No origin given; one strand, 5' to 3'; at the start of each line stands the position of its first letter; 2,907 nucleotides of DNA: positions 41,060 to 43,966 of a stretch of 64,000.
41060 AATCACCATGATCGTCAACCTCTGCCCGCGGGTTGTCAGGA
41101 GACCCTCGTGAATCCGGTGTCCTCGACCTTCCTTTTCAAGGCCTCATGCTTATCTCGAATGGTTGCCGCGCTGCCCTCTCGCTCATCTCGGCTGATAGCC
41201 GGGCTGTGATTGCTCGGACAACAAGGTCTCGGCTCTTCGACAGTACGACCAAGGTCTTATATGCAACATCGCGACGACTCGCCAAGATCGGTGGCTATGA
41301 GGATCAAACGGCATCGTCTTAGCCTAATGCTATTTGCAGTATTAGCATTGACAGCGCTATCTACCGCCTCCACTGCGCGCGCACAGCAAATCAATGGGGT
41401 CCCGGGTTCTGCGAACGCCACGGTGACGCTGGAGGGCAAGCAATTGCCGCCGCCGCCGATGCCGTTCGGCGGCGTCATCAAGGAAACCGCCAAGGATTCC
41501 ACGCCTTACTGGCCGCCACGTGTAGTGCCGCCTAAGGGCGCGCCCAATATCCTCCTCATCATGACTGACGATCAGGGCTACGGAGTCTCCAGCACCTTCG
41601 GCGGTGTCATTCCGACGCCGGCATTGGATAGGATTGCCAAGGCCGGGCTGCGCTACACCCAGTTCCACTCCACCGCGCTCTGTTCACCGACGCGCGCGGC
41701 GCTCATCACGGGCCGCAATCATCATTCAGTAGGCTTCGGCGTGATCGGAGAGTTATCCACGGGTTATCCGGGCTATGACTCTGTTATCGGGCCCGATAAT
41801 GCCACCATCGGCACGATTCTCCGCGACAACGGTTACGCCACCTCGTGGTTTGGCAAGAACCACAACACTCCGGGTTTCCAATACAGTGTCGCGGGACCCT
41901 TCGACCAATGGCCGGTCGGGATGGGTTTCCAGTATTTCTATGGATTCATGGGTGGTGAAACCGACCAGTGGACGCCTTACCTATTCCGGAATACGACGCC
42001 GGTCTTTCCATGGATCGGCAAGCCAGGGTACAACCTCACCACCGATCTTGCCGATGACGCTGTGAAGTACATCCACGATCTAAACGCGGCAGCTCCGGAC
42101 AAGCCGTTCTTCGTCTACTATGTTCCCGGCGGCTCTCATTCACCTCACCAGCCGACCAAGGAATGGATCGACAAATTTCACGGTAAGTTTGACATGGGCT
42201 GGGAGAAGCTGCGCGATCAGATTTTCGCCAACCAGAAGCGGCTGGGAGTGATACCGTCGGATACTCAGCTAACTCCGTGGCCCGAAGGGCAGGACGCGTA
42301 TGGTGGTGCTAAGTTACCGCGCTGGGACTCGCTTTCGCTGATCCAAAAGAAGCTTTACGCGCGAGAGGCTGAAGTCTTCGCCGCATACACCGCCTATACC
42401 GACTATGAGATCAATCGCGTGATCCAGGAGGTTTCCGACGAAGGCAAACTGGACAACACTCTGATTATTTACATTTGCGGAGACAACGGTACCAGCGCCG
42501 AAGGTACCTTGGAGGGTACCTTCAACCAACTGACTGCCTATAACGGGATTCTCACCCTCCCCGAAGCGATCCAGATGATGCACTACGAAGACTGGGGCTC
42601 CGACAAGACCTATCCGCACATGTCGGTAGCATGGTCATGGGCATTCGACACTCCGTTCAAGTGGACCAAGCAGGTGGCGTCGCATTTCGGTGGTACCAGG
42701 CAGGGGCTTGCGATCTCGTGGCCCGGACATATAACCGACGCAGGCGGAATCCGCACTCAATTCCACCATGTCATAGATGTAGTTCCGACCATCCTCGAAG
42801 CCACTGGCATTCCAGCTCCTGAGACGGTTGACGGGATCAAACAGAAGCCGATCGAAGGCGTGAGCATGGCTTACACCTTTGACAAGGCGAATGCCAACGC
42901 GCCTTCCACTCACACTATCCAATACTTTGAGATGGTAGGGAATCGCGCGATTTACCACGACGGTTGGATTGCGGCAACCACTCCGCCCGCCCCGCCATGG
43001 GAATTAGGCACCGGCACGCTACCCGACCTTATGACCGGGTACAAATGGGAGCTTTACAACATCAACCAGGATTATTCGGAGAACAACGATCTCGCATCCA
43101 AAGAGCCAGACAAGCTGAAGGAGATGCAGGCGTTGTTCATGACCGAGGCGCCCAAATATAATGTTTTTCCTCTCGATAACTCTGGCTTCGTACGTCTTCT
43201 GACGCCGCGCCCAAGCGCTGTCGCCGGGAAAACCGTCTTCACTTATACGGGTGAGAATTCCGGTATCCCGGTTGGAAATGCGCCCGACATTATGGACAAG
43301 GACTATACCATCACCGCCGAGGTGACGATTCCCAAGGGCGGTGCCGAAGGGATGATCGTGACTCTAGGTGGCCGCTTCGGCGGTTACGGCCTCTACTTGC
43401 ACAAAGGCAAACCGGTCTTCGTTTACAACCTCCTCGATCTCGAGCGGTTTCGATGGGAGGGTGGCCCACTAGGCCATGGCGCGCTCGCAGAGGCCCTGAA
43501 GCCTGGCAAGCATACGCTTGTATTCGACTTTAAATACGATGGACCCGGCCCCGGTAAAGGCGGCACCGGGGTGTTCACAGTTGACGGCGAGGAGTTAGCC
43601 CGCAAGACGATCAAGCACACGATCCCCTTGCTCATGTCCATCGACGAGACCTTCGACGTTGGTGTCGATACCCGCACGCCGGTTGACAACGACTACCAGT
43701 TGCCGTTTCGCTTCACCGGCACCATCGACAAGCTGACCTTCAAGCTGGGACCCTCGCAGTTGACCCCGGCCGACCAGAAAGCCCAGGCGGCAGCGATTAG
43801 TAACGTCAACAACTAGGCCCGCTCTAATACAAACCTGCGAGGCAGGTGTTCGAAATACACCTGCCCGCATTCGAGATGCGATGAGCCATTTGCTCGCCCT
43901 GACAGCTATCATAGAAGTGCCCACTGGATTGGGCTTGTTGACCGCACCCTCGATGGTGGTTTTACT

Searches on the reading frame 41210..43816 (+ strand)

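Call 14: search_protein_families(library=pfam, proteins=[window:41210-43816:+], max_evalue=0.001)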
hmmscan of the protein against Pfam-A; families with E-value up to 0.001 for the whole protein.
window:41210-43816:+ (868 aa): 2 families
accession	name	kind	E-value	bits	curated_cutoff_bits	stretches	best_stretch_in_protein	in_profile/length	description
PF00884.28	Sulfatase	-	1.6e-57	195.5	25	1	112-534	1-301/301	Sulfatase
PF16347.10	SGSH_C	-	8.5e-05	23.2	29.3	0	497-548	17-67/154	N-sulphoglucosamine sulphohydrolase, C-terminal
